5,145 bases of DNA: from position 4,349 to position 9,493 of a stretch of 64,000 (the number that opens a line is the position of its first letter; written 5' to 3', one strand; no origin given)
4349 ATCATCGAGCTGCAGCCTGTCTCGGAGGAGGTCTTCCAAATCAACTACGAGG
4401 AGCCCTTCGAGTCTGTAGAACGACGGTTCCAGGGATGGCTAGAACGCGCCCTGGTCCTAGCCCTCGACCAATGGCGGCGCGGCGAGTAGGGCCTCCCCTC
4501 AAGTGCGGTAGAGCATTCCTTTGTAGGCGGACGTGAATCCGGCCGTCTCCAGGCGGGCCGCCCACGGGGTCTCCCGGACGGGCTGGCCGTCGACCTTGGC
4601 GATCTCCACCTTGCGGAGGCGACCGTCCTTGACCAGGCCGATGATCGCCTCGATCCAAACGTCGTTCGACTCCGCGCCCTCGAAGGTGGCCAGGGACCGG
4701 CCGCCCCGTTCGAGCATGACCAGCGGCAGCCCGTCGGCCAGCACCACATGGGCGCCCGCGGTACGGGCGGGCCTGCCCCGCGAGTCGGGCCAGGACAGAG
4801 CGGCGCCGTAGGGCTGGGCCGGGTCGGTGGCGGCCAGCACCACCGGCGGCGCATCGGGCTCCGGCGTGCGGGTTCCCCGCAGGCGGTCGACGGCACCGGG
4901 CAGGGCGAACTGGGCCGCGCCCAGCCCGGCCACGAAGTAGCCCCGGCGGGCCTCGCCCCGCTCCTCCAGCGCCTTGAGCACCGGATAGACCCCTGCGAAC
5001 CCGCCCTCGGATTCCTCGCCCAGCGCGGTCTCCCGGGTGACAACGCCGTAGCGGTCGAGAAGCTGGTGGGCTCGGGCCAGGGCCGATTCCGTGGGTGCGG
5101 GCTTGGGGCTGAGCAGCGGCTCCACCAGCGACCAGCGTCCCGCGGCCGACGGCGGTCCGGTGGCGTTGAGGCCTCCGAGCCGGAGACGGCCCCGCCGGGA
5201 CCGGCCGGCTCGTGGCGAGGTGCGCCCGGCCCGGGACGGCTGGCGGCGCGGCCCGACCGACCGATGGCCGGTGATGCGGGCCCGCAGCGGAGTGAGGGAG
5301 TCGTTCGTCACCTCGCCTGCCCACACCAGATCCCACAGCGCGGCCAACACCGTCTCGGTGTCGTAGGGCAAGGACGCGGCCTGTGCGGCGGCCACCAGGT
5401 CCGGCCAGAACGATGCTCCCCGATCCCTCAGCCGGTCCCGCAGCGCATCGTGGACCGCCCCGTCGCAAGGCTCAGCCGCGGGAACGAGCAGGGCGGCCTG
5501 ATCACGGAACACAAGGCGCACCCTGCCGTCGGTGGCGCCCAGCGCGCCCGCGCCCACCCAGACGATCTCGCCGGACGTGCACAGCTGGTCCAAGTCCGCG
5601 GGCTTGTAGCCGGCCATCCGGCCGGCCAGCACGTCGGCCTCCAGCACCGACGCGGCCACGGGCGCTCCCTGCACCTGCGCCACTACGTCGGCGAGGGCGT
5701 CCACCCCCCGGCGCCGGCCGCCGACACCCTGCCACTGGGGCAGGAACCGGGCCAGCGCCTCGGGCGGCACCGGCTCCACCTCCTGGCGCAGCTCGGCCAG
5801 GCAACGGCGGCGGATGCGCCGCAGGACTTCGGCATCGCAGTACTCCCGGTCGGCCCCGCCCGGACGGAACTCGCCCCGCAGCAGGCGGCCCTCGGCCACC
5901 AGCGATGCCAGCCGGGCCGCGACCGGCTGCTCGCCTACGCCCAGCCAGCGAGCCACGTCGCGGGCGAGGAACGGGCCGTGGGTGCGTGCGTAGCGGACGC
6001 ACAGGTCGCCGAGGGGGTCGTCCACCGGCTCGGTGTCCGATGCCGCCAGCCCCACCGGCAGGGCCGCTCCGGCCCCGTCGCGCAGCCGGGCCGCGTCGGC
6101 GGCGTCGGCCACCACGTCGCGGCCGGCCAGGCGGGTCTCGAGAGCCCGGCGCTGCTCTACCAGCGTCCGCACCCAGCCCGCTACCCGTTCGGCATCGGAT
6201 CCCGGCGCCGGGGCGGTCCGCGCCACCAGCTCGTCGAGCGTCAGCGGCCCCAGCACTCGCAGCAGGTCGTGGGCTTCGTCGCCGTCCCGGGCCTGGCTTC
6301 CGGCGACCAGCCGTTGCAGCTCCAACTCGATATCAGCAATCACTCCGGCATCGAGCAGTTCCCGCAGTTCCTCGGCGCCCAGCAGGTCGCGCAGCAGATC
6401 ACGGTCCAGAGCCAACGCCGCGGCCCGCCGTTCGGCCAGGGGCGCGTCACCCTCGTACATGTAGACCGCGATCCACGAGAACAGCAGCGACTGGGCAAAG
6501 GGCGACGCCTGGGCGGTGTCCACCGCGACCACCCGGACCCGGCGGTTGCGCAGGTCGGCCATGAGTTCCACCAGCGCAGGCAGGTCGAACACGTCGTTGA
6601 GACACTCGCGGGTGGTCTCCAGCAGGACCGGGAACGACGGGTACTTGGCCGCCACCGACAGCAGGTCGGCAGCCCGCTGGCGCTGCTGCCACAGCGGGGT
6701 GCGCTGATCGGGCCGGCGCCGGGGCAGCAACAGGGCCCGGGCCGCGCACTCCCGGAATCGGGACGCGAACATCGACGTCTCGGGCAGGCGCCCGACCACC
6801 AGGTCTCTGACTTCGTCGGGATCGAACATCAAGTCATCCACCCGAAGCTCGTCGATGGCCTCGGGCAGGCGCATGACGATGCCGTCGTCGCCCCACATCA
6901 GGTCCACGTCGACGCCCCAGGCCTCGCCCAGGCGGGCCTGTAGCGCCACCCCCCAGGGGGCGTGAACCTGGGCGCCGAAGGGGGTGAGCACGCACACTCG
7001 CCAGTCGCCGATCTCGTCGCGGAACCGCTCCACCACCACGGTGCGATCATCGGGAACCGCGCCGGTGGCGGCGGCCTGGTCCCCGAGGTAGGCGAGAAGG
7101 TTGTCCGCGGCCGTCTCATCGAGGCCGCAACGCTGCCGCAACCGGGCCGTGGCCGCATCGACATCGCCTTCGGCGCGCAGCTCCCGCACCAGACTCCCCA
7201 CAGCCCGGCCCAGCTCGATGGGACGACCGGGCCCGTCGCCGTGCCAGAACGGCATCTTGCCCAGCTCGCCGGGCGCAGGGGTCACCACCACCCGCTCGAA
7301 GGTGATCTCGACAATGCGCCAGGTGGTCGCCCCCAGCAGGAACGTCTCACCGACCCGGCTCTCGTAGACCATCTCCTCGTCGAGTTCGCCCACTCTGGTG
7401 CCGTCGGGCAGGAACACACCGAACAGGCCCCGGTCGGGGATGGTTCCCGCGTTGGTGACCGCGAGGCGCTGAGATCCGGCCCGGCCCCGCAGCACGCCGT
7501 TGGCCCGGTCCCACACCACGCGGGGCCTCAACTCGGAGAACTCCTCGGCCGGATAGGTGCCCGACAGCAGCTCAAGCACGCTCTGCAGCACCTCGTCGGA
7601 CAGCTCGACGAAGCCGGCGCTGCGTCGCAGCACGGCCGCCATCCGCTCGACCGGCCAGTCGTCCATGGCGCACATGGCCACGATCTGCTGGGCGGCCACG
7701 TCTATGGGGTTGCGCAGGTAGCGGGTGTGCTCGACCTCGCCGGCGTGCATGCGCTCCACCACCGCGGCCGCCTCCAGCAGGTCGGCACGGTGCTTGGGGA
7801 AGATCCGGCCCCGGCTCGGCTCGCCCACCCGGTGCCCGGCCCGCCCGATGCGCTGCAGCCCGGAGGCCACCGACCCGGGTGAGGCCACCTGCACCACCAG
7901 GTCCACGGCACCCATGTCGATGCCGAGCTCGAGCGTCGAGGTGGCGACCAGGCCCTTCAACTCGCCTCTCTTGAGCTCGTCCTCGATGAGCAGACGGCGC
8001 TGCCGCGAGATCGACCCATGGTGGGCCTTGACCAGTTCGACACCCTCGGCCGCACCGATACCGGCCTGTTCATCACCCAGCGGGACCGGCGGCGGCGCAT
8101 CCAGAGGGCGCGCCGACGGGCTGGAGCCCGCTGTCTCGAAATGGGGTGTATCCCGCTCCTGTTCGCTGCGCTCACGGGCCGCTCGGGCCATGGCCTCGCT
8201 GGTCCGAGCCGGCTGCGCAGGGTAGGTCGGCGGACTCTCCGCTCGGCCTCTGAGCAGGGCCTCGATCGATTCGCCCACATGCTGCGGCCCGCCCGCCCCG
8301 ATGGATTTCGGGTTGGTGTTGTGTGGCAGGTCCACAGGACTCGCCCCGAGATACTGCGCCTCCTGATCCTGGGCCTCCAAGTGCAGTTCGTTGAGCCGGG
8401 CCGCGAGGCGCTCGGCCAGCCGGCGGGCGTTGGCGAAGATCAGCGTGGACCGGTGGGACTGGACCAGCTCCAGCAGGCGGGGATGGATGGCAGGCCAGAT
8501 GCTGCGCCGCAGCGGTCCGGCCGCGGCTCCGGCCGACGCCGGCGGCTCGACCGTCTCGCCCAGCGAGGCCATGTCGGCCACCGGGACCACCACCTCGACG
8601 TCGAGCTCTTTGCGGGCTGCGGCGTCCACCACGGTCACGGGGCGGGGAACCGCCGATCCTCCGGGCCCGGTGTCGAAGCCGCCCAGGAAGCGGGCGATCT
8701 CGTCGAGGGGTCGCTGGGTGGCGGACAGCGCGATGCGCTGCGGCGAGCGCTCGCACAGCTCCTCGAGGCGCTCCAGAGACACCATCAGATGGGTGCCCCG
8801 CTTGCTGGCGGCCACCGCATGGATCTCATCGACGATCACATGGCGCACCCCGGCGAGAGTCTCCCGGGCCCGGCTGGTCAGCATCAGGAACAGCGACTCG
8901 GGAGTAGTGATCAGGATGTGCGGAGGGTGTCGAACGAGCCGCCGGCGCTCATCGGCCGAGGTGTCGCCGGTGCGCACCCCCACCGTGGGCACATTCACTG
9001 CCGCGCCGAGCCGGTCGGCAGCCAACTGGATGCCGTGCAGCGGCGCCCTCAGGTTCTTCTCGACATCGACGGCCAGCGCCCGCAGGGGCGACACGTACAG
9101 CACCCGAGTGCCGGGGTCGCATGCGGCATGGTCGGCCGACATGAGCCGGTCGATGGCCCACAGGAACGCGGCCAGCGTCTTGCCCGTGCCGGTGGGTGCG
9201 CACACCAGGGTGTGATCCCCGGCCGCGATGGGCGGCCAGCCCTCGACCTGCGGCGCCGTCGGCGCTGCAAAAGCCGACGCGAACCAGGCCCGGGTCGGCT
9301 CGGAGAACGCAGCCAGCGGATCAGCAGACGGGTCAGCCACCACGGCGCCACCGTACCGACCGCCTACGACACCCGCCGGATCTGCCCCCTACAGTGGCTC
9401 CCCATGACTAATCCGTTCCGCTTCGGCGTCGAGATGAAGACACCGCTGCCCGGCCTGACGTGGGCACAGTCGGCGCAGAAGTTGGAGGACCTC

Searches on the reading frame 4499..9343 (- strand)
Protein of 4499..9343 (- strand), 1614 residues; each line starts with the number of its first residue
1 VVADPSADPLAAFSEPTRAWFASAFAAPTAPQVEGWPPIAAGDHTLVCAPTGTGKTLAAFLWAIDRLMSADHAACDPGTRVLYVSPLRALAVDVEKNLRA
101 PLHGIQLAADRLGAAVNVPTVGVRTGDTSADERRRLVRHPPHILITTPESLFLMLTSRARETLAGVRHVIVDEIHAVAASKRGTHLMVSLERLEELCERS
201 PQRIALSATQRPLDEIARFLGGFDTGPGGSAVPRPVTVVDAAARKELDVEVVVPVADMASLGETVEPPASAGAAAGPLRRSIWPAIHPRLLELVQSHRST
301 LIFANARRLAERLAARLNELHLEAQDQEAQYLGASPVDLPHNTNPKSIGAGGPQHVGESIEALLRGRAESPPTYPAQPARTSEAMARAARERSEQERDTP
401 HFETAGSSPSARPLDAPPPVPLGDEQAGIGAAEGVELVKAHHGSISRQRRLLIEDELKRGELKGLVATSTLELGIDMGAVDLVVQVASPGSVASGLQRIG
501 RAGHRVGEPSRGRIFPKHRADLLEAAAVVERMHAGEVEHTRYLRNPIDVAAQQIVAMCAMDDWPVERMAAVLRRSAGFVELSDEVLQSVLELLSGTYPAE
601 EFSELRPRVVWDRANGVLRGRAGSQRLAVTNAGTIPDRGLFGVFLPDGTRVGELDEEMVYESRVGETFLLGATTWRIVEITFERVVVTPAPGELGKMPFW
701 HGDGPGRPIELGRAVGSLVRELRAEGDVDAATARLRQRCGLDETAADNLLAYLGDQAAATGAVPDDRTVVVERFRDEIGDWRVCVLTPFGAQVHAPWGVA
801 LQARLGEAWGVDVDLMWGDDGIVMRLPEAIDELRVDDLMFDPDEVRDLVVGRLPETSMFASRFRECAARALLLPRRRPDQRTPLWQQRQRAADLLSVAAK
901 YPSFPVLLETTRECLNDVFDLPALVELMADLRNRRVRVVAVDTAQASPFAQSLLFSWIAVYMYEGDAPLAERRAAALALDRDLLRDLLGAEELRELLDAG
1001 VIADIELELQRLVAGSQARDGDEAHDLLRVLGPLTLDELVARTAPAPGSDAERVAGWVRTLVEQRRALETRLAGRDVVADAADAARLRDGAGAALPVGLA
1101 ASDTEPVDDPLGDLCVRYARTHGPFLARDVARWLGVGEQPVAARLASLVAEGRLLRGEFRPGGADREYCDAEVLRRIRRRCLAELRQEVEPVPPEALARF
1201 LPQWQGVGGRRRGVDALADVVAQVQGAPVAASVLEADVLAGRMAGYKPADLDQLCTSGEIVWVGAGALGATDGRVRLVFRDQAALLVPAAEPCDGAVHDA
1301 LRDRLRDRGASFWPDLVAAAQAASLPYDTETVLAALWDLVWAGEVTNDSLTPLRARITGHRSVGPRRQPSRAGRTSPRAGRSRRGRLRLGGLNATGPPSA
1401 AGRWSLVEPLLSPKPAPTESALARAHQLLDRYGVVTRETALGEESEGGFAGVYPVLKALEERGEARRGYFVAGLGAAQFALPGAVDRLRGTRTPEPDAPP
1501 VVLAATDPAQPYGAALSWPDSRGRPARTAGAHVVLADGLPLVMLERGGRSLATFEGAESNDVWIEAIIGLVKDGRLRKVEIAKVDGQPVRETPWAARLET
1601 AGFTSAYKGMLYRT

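Call 13: search_protein_families(library=pfam, proteins=[window:4499-9343:-], max_evalue=0.001)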
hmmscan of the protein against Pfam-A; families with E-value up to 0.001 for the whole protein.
window:4499-9343:- (1614 aa): 8 families
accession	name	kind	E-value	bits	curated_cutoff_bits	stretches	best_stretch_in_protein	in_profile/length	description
PF08494.16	DEAD_assoc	-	2.2e-61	207.5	23.5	1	763-950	1-191/191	DEAD/H associated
PF19306.5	WH_Lhr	-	1.5e-47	161.5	27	1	530-696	1-167/168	Large helicase-related protein, winged helix domain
PF23234.1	WH4_Lhr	-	1.5e-32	111.5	27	1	1415-1497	2-84/87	Large helicase-related protein, winged-helix domain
PF00270.35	DEAD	-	1.5e-31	109.8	26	1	30-211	2-161/167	DEAD/DEAH box helicase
PF23235.1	WH3_Lhr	-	7.3e-20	71.5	27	1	1196-1284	5-94/95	Large helicase-related protein, winged-helix domain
PF23236.1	WH2_Lhr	-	2.9e-15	57.1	27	1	995-1106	1-105/105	Large helicase-related protein, winged-helix domain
PF00271.37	Helicase_C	-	1.3e-12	48.4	23.5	1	438-503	42-107/110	Helicase conserved C-terminal domain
PF04851.21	ResIII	-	1.2e-05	25.8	22.5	1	44-209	25-161/164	Type III restriction enzyme, res subunit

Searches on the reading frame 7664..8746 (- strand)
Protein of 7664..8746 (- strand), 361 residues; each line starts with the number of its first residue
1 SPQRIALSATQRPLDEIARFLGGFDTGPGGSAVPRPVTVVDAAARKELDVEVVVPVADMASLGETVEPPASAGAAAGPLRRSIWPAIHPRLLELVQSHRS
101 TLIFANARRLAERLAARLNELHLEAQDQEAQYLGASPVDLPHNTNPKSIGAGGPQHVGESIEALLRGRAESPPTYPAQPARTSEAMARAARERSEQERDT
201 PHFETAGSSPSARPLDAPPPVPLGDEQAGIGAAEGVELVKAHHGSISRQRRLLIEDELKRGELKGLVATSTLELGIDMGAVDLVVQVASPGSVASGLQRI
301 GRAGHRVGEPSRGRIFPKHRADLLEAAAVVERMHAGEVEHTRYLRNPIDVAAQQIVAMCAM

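Call 26: find_homologous_proteins(query=window:7664-8746:-, max_evalue=1e-20)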
Query window:7664-8746:- (361 aa): 4773 proteins with E <= 1e-20 among 8000 candidates; the best 120 are listed.
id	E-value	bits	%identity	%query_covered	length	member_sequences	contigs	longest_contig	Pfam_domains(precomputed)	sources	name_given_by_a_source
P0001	1.2e-147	510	73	100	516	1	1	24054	PF00270.36,PF00271.38,PF19306.6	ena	-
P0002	7.8e-141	488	73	100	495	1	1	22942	PF00271.38,PF19306.6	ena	-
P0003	2.0e-114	401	81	40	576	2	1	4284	PF00270.36,PF00271.38,PF19306.6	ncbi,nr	ncbi:MAG: DEAD/DEAH box helicase, partial [Acidimicrobiales bacterium]|nr:DEAD/DEAH box helicase [Ac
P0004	6.7e-111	389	80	37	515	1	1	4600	PF00270.36,PF00271.38,PF19306.6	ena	-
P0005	4.8e-109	383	77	35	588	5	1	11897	PF00270.36,PF00271.38,PF19306.6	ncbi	ncbi:MAG: DEAD/DEAH box helicase, partial [Acidimicrobiales bacterium]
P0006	6.3e-108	379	78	35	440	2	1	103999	PF00271.38,PF19306.6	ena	-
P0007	1.6e-107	378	76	38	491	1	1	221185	PF00270.36,PF00271.38,PF19306.6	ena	-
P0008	1.1e-106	375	76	38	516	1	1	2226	PF00270.36,PF00271.38,PF19306.6,PF04851.22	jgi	jgi:ATP-dependent Lhr-like helicase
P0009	1.7e-106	375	76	38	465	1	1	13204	PF00270.36,PF00271.38,PF19306.6,PF04851.22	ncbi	ncbi:MAG: DEAD/DEAH box helicase, partial [Acidimicrobiia bacterium]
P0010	4.2e-106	373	70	40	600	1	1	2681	PF00270.36,PF00271.38,PF19306.6,PF04851.22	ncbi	ncbi:MAG: DEAD/DEAH box helicase, partial [Actinomycetota bacterium]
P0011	6.3e-106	373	68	42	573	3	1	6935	PF00270.36,PF00271.38,PF19306.6,PF04851.22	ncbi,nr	ncbi:MAG: DEAD/DEAH box helicase, partial [Acidimicrobiales bacterium]|nr:DEAD/DEAH box helicase [Ac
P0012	4.8e-105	370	74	36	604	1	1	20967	PF00270.36,PF00271.38,PF19306.6,PF04851.22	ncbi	ncbi:MAG: DEAD/DEAH box helicase, partial [Acidimicrobiales bacterium]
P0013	1.3e-104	369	78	35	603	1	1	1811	PF00270.36,PF00271.38,PF19306.6,PF04851.22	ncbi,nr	ncbi:MAG TPA: DEAD/DEAH box helicase, partial [Kofleriaceae bacterium]|nr:DEAD/DEAH box helicase [Ko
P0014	1.9e-104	368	83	35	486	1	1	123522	PF00270.36,PF00271.38,PF19306.6,PF04851.22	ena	-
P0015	1.1e-102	362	81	35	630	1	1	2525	PF00270.36,PF00271.38,PF19306.6,PF04851.22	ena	-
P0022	2.0e-99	351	67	80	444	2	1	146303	PF00270.36,PF00271.38,PF13481.13,PF04851.22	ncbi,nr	ncbi:MAG: DEAD/DEAH box helicase, partial [Acidimicrobiaceae bacterium]|nr:DEAD/DEAH box helicase [A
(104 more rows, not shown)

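Call 29: find_encoding_contigs(protein=P0022, flank=3000, max_places=2)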
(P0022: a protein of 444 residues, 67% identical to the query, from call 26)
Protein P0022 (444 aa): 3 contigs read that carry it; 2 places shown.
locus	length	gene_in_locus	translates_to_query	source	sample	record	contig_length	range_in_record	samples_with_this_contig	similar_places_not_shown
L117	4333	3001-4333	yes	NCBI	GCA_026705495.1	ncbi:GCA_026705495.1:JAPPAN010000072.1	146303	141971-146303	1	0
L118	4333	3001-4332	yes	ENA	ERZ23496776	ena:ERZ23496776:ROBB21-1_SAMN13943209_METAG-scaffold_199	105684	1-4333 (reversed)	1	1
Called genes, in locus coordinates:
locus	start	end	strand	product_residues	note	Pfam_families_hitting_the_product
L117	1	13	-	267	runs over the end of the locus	PF00005:ABC_tran, PF13304:AAA_21 (faint)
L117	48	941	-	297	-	PF09084:NMT1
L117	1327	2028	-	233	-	PF01325:Fe_dep_repress, PF12802:MarR_2 (weak), PF13545:HTH_Crp_2 (weak), PF02742:Fe_dep_repr_C, PF04023:FeoA (weak)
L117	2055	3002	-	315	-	PF00296:Bac_luciferase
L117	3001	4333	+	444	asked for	PF13481:AAA_25 (weak), PF04851:ResIII (weak), PF00270:DEAD, PF00271:Helicase_C (weak)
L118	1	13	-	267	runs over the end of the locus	PF00005:ABC_tran, PF13304:AAA_21 (faint)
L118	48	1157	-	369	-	-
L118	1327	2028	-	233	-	PF01325:Fe_dep_repress, PF12802:MarR_2 (weak), PF13545:HTH_Crp_2 (weak), PF02742:Fe_dep_repr_C, PF04023:FeoA (weak)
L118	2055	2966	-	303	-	PF00296:Bac_luciferase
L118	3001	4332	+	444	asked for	PF13481:AAA_25 (weak), PF04851:ResIII (weak), PF00270:DEAD, PF00271:Helicase_C (weak)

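Call 30: find_encoding_contigs(protein=P0001, flank=3000, max_places=2)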
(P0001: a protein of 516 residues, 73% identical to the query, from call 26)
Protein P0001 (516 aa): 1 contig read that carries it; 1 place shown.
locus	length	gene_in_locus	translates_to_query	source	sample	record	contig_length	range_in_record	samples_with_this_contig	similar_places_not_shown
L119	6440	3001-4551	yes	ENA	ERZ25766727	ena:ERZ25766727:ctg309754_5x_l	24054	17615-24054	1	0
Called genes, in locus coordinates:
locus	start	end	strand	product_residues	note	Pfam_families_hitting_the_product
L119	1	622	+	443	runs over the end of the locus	-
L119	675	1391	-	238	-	PF01325:Fe_dep_repress, PF12802:MarR_2 (weak), PF13545:HTH_Crp_2 (weak), PF02742:Fe_dep_repr_C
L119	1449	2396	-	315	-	PF00296:Bac_luciferase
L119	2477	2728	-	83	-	-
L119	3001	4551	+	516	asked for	PF00270:DEAD (faint), PF00271:Helicase_C, PF19306:WHD_Lhr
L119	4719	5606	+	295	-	PF08494:DEAD_assoc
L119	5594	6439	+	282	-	?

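Call 42: find_encoding_contigs(protein=P0002, flank=1500, max_places=1)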
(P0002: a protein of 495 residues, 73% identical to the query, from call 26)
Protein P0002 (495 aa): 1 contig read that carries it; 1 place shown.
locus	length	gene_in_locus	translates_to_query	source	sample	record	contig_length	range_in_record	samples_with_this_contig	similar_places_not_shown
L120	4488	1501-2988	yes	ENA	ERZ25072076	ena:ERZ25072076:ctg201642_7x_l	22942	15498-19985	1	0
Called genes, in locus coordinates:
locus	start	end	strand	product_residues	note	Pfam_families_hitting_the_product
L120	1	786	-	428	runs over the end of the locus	PF13173:AAA_14, PF13635:DUF4143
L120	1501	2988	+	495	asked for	PF00271:Helicase_C, PF19306:WHD_Lhr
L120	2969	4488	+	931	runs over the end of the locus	PF08494:DEAD_assoc, PF23236:WHD_2nd_Lhr, PF23235:WHD_3rd_Lhr, PF23234:WHD_4th_Lhr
